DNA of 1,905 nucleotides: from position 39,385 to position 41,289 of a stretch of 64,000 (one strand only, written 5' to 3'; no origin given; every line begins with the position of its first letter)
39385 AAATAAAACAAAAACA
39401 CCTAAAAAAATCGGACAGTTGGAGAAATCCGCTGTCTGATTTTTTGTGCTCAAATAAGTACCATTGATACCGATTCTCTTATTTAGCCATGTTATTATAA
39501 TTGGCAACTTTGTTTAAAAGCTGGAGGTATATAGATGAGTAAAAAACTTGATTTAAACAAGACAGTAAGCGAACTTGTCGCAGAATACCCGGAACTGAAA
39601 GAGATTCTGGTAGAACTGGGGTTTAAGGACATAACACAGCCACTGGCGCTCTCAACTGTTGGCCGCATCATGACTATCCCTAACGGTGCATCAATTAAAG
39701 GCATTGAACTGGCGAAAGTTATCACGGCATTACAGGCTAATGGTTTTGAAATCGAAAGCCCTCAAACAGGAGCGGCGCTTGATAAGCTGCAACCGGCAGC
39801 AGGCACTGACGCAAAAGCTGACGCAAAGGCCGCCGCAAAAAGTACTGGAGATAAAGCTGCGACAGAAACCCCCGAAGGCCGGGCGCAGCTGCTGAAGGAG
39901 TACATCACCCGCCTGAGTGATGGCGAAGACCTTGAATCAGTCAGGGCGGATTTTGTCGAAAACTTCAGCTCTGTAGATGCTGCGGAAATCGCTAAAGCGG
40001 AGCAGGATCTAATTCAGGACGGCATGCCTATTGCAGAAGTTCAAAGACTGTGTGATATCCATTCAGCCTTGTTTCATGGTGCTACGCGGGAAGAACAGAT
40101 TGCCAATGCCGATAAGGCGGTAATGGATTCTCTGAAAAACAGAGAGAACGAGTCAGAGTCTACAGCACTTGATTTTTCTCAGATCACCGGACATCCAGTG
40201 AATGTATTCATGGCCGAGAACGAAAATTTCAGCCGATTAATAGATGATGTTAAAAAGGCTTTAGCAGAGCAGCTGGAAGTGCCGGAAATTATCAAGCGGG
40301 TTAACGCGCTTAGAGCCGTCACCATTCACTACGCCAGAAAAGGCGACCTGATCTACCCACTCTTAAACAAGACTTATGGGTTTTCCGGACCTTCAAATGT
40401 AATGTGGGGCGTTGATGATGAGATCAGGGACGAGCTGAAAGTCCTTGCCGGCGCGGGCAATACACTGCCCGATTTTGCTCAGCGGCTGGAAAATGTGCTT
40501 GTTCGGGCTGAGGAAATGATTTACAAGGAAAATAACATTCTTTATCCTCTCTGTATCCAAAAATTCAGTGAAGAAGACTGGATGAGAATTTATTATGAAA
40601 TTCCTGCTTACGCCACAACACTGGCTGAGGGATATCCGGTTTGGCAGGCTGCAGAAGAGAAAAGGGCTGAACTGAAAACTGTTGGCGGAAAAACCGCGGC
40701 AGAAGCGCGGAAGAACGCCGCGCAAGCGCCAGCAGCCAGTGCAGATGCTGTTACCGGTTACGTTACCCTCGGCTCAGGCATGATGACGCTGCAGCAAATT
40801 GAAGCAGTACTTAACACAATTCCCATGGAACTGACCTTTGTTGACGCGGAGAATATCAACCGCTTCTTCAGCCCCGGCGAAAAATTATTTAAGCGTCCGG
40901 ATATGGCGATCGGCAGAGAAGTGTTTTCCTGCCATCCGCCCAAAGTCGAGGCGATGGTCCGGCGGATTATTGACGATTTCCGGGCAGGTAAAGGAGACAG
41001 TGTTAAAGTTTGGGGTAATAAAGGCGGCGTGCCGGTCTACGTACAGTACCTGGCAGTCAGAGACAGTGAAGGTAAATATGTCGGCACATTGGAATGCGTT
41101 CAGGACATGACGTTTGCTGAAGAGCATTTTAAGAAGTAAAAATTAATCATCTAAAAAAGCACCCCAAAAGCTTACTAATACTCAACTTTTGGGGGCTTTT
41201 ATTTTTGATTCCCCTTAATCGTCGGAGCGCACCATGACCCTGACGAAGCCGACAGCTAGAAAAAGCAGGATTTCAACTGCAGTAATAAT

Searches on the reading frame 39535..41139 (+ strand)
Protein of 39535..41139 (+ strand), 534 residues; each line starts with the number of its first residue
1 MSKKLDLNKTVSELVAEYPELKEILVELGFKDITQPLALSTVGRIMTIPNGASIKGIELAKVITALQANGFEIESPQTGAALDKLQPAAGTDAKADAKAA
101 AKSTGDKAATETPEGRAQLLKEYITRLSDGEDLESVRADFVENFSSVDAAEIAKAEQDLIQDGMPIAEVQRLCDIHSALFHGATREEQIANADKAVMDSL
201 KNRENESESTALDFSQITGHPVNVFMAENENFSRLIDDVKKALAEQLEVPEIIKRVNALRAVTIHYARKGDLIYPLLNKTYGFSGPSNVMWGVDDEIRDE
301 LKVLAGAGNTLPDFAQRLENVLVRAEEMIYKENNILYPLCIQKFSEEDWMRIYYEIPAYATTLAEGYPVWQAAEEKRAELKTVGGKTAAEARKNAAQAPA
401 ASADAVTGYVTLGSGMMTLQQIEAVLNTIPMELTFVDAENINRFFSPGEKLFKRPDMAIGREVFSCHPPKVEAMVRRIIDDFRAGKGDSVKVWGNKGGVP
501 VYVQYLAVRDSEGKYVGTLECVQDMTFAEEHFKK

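Call 85: find_encoding_contigs(protein=window:39535-41139:+, flank=1000, max_places=2)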
Protein window:39535-41139:+ (534 aa): no gene with exactly this product is on record in the collection.
